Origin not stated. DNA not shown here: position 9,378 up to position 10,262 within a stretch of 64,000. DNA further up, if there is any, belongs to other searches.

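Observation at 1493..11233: Self-contained oxygenase-fed, cobalamin-dependent demethylation system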

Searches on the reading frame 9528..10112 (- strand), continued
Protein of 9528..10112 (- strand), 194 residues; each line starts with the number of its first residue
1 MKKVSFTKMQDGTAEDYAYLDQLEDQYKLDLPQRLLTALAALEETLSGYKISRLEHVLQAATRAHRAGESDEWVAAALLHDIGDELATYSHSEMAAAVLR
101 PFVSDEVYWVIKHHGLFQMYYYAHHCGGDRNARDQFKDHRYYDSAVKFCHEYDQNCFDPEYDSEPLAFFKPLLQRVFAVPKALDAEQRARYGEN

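Call 102: search_protein_families(library=pfam, proteins=[L052:4481-5806:+, L052:5997-7628:+, L052:7637-8470:+, L052:8531-9814:+, L038:4278-5348:+, L038:6516-8504:+, L057:6149-7243:+, L019:6956-7816:+, L055:10807-12063:+, L034:6804-8918:+], max_evalue=0.0001)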
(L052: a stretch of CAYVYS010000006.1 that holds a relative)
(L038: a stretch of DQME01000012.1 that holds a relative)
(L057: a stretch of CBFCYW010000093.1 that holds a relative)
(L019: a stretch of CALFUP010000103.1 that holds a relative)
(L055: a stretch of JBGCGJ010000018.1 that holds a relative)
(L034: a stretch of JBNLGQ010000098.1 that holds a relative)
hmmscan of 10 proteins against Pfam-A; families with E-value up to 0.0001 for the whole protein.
L052:4481-5806:+ (441 aa): 4 families
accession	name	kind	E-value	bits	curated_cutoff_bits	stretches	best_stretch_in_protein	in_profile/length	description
PF01171.26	ATP_bind_3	-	3.2e-55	187.1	27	1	26-200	2-182/182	PP-loop family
PF11734.13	TilS_C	-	1.4e-09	37.7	22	1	370-431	2-62/74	TilS substrate C-terminal domain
PF09179.16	TilS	-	5.3e-09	36.7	21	1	263-318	9-64/67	TilS substrate binding domain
PF01507.26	PAPS_reduct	-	9.6e-05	22.9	22.5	0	27-179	3-154/175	Phosphoadenosine phosphosulfate reductase domain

L052:5997-7628:+ (543 aa): 3 families
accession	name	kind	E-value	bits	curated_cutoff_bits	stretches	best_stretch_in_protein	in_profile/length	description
PF06418.20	CTP_synth_N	-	2.9e-126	420.7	26.1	1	3-265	1-265/265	CTP synthase N-terminus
PF00117.34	GATase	-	2.3e-38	132.2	22.8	1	301-532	3-189/190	Glutamine amidotransferase class-I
PF07722.19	Peptidase_C26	-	2.4e-10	41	20.5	1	435-515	145-219/219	Peptidase C26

L052:7637-8470:+ (277 aa): 1 family
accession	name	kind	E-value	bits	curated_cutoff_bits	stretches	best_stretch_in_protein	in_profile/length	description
PF00793.26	DAHP_synth_1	-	4.1e-71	239.5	25.5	1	7-268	11-268/270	DAHP synthetase I family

L052:8531-9814:+ (427 aa): 3 families
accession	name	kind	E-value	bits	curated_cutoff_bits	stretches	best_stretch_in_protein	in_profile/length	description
PF00113.28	Enolase_C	-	3.5e-131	437.3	21.5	1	143-423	2-290/296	Enolase, C-terminal TIM barrel domain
PF03952.21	Enolase_N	-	7.1e-60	201.4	35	1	4-133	1-130/131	Enolase, N-terminal domain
PF13378.12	MR_MLE_C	-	2.5e-05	24.5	29.4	1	268-393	57-177/219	Enolase C-terminal domain-like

L038:4278-5348:+ (356 aa): 1 family
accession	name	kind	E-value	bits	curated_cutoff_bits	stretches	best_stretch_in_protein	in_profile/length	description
PF00180.25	Iso_dh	-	3.3e-137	457.8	27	1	3-351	1-348/348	Isocitrate/isopropylmalate dehydrogenase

L038:6516-8504:+ (662 aa): 1 family
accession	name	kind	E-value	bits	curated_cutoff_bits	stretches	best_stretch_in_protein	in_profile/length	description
PF03030.21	H_PPase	-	2.9e-270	898.9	29.7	1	12-658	1-645/645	Inorganic H+ pyrophosphatase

L057:6149-7243:+ (364 aa): 1 family
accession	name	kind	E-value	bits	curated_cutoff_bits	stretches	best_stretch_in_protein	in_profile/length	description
PF00892.27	EamA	-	2.9e-28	99.3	28.2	2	224-359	2-134/135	EamA-like transporter family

L019:6956-7816:+ (286 aa): 10 families
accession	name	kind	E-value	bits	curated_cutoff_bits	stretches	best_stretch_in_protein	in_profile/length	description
PF13847.12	Methyltransf_31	-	1.4e-39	135.5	27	1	101-235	2-133/145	Methyltransferase domain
PF08241.18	Methyltransf_11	-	1.8e-20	73.8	21.2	1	107-205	1-94/95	Methyltransferase domain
PF13649.12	Methyltransf_25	-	6e-20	72.2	27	1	106-202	1-97/97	Methyltransferase domain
PF01209.24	Ubie_methyltran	-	1.2e-17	64.5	20.1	1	97-208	42-153/233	ubiE/COQ5 methyltransferase family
PF08242.18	Methyltransf_12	-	1e-10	42.6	30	1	107-204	1-98/98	Methyltransferase domain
PF13489.12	Methyltransf_23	-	2.7e-10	40.7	27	1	98-251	18-162/164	Methyltransferase domain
PF01135.25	PCMT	-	1.2e-07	32.2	20.3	1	99-161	70-132/210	Protein-L-isoaspartate(D-aspartate) O-methyltransferase (PCMT)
PF05148.21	Methyltransf_8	-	4.6e-06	27.1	27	1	160-214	111-164/219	Hypothetical methyltransferase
PF06325.19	PrmA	-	5.2e-06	26.6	22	1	100-210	159-262/296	Ribosomal protein L11 methyltransferase (PrmA)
PF13679.12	Methyltransf_32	-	2.4e-05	24.8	27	1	101-176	24-106/143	Methyltransferase domain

L055:10807-12063:+ (418 aa): 1 family
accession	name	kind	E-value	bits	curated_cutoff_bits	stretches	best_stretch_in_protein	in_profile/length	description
PF00067.27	p450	-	9.7e-24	84.4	22.8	1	210-382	237-433/462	Cytochrome P450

L034:6804-8918:+ (704 aa): 2 families
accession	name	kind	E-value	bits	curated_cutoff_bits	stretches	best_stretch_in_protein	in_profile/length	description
PF02771.21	Acyl-CoA_dh_N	-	1.1e-10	42.2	22.9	1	121-204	30-112/113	Acyl-CoA dehydrogenase, N-terminal domain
PF00441.29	Acyl-CoA_dh_1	-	7.5e-10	39.6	22.4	1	326-471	2-147/150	Acyl-CoA dehydrogenase, C-terminal domain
